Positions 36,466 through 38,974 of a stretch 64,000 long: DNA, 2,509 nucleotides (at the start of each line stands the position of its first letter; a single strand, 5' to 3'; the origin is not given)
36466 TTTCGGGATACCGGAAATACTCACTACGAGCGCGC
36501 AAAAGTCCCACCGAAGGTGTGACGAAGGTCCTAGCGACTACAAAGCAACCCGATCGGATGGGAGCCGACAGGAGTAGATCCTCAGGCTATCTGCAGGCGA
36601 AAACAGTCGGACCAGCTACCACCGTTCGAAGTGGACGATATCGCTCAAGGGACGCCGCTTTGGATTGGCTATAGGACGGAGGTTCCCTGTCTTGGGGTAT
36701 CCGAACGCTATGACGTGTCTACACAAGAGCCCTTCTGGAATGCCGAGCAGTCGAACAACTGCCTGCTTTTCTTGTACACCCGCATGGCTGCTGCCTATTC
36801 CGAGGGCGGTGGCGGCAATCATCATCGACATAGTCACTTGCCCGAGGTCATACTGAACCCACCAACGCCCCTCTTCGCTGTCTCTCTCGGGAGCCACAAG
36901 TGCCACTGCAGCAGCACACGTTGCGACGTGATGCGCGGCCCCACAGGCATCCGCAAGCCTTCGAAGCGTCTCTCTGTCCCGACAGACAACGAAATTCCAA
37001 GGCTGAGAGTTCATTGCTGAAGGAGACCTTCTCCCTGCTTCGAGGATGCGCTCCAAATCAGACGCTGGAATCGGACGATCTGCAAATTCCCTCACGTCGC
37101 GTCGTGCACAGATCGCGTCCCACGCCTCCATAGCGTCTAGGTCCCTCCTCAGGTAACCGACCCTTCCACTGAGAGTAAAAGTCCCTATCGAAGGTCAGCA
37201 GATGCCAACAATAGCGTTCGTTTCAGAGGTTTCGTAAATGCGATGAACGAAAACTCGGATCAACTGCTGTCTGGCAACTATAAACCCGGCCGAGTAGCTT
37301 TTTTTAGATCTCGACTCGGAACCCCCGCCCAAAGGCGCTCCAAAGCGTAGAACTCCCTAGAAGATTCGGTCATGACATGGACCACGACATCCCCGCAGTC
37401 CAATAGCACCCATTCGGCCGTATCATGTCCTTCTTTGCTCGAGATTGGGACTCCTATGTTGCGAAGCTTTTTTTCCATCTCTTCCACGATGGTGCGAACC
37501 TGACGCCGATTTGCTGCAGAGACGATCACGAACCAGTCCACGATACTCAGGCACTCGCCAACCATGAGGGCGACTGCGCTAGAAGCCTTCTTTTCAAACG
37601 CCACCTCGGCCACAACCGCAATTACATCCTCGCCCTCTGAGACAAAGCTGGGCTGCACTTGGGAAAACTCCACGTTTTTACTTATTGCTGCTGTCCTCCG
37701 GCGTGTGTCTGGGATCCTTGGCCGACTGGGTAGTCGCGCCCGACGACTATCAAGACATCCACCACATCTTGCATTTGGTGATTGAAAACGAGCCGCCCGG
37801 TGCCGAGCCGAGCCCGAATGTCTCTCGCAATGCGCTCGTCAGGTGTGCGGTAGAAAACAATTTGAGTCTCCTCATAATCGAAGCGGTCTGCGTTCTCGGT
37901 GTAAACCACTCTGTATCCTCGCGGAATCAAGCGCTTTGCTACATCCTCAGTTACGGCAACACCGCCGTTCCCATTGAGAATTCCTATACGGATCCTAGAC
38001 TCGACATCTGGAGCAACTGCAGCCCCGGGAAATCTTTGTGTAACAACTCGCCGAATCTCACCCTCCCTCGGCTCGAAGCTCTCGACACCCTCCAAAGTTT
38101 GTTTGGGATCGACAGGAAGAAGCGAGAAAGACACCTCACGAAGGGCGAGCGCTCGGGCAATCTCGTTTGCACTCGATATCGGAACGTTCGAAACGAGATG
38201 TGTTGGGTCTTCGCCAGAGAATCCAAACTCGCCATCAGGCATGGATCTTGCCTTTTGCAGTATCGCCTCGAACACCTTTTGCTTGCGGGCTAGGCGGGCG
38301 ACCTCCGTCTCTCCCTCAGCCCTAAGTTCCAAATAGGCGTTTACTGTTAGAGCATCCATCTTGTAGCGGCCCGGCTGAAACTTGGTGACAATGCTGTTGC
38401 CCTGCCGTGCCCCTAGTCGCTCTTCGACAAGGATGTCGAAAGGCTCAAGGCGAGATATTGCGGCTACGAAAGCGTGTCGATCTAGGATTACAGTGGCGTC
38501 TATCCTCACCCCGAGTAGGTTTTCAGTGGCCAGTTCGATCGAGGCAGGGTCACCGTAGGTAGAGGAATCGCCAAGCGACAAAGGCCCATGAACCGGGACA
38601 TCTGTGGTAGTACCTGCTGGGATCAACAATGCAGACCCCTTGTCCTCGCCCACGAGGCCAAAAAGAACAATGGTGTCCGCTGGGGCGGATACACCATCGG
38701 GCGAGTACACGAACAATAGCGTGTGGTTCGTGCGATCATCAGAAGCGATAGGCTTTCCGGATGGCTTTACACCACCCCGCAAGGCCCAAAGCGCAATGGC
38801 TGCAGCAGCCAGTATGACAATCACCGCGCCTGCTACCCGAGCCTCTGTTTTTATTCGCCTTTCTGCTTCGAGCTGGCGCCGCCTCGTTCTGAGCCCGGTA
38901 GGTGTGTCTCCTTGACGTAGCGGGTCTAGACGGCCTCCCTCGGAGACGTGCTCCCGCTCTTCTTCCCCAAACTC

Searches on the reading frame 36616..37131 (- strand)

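Call 7: search_protein_families(library=pfam, proteins=[window:36616-37131:-], max_evalue=0.001)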
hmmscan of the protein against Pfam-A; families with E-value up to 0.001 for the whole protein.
window:36616-37131:- (171 aa): 2 families
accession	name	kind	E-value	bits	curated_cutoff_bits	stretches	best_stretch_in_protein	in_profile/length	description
PF00881.29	Nitroreductase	-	2e-27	96.8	23.5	2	9-64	3-58/167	Nitroreductase family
PF14512.11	TM1586_NiRdase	-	4.6e-14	53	27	2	26-53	160-187/215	Putative TM nitroreductase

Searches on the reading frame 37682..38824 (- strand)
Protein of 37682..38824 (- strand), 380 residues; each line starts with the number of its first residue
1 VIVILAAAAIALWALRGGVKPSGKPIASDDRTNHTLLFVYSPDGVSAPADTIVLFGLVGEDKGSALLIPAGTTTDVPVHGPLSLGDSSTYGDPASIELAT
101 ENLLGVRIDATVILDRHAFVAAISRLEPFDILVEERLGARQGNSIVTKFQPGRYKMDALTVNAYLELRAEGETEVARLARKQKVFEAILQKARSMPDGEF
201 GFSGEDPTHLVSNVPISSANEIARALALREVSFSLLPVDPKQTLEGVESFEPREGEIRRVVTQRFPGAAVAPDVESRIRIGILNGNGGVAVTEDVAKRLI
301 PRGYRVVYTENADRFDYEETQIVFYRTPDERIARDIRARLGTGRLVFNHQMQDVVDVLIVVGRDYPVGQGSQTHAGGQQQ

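Call 7: search_protein_families(library=pfam, proteins=[window:37682-38824:-], max_evalue=0.001)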
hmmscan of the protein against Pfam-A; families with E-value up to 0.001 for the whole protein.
window:37682-38824:- (380 aa): 2 families
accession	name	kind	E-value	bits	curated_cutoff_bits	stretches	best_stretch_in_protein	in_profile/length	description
PF13399.11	LytR_C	-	5.9e-10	40.4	22.2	1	278-365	2-86/86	LytR cell envelope-related transcriptional attenuator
PF03816.19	LytR_cpsA_psr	-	8.2e-09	36.2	24.6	1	68-193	22-149/150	LytR_cpsA_psr family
